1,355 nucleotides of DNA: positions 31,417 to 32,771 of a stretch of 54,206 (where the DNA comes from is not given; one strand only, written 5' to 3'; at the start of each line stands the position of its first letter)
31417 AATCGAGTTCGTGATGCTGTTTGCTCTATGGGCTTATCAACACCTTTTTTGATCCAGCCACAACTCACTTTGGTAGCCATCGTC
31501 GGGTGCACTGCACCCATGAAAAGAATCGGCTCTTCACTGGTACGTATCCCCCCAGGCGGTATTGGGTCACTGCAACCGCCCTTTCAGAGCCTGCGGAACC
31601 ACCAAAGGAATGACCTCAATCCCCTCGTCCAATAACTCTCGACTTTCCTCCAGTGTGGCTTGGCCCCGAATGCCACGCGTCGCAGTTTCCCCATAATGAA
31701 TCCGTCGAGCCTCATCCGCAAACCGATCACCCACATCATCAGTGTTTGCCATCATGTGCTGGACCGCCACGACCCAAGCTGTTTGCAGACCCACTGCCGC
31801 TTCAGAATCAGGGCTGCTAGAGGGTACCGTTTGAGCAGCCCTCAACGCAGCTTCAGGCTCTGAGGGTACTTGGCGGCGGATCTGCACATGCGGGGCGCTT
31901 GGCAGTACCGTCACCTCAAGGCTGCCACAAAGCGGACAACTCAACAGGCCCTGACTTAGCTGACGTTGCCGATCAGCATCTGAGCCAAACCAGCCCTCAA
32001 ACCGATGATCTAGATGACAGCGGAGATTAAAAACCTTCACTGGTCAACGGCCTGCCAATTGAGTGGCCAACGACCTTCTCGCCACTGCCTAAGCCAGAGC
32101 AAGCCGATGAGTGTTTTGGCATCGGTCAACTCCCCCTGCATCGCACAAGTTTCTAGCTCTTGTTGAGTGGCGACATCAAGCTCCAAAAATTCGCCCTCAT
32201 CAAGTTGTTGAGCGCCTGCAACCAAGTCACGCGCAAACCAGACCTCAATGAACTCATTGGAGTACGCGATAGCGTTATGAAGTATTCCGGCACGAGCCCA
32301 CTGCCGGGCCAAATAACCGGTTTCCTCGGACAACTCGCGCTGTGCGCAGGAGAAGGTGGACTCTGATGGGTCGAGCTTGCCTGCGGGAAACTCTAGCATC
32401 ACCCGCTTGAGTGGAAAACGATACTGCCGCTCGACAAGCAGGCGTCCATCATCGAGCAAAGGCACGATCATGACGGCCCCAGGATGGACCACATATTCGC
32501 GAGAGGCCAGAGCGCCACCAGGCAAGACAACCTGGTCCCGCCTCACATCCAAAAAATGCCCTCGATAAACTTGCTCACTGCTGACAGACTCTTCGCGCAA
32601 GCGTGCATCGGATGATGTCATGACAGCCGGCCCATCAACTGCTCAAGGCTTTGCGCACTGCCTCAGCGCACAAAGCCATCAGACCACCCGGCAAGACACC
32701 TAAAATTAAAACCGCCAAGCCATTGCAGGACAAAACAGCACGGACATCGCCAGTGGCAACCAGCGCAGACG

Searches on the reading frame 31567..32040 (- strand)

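Call 8: search_protein_families(library=pfam, proteins=[window:31567-32040:-])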
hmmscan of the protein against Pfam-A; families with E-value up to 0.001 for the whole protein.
window:31567-32040:- (157 aa): 1 family
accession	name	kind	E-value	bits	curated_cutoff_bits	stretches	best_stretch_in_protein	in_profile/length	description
PF06676.16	DUF1178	-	1.1e-46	159.4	31.6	1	1-150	1-146/147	Protein of unknown function (DUF1178)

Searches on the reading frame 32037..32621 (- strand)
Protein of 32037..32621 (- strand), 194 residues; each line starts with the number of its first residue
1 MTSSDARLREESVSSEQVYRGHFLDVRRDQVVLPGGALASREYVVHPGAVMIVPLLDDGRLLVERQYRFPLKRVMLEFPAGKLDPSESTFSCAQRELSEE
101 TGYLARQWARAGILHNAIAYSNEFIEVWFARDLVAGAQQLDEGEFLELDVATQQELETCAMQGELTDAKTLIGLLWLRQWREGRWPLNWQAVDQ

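Call 8: search_protein_families(library=pfam, proteins=[window:32037-32621:-])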
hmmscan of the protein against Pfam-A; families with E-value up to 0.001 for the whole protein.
window:32037-32621:- (194 aa): 1 family
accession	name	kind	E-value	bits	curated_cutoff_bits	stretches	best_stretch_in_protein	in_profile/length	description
PF00293.34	NUDIX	-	4.5e-15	56.3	21.1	1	47-156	3-118/134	NUDIX domain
